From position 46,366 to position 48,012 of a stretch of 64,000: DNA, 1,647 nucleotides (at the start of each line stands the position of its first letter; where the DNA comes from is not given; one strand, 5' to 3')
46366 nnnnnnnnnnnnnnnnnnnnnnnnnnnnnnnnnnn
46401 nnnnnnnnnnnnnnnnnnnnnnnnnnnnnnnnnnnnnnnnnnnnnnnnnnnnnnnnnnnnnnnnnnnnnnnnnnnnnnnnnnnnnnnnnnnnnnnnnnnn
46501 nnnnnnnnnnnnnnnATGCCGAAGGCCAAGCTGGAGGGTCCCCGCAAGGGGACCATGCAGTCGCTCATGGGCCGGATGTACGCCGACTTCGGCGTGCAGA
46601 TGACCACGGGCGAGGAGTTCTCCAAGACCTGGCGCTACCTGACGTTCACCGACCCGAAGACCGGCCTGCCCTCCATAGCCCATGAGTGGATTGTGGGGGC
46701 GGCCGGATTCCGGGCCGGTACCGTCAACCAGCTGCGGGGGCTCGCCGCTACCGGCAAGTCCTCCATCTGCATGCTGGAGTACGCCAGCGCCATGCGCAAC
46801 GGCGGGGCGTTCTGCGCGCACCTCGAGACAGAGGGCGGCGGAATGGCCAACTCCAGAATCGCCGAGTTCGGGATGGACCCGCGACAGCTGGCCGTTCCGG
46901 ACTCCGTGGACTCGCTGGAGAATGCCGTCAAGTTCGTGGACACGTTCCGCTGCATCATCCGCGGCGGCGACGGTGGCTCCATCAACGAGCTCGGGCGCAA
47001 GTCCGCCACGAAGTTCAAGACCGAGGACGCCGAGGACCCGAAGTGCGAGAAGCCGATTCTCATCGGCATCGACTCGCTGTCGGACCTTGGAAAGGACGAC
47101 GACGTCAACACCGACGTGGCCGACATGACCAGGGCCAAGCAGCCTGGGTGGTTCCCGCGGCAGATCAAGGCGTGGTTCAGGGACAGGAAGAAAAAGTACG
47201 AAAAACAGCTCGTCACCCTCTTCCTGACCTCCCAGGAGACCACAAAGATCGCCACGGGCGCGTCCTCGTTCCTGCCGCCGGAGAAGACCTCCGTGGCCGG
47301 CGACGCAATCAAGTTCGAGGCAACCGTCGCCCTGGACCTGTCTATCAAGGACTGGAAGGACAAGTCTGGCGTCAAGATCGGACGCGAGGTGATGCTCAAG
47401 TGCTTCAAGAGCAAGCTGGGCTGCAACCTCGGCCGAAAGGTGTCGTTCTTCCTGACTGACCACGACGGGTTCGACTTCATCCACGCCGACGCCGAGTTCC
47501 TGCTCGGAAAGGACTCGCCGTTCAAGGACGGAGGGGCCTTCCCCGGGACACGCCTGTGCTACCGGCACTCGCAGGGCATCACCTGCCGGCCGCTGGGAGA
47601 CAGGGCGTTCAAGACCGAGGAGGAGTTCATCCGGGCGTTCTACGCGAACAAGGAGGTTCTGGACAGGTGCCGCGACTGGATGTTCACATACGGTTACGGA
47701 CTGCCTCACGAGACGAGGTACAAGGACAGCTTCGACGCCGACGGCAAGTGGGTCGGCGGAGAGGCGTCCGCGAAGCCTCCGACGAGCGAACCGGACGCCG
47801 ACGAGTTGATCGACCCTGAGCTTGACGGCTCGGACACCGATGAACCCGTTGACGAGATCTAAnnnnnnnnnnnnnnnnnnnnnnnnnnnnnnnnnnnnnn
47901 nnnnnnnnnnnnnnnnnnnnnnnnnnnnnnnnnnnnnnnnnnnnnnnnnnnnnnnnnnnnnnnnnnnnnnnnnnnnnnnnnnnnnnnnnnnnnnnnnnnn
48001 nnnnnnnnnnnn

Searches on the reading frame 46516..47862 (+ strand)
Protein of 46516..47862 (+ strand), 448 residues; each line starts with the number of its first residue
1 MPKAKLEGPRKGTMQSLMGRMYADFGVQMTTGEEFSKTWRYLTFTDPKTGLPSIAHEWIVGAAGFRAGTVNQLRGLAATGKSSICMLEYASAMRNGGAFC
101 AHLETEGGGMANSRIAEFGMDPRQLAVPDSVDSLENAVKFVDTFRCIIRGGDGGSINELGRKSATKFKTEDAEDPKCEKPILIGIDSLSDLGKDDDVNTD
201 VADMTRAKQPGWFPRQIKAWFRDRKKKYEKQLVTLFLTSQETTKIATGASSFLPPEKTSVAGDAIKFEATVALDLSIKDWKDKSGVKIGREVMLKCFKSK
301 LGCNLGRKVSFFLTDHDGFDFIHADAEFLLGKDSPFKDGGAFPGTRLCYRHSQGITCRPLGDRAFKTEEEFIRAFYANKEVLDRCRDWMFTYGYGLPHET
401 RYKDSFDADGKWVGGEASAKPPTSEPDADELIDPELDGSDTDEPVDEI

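Call 17: search_protein_families(library=pfam, proteins=[window:46516-47862:+], max_evalue=0.001)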
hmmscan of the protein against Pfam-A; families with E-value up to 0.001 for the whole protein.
window:46516-47862:+ (448 aa): 1 family
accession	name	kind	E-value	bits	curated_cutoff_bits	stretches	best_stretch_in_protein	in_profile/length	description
PF00154.27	RecA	-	9.5e-07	29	27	0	182-304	133-247/262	recA bacterial DNA recombination protein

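Call 18: search_protein_families(library=phrogs, proteins=[window:46516-47862:+], max_evalue=0.001)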
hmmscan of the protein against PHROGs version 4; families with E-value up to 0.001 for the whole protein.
window:46516-47862:+ (448 aa): 3 families
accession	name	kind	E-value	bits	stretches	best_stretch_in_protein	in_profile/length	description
phrog_97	-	other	4.7e-15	56.7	1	63-313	68-279/506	UvsX-like recombinase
phrog_8337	-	DNA, RNA and nucleotide metabolism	3.9e-07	30.7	1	64-224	64-200/273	DNA repair protein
phrog_9666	-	unknown function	0.00017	20.9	1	226-332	623-722/779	-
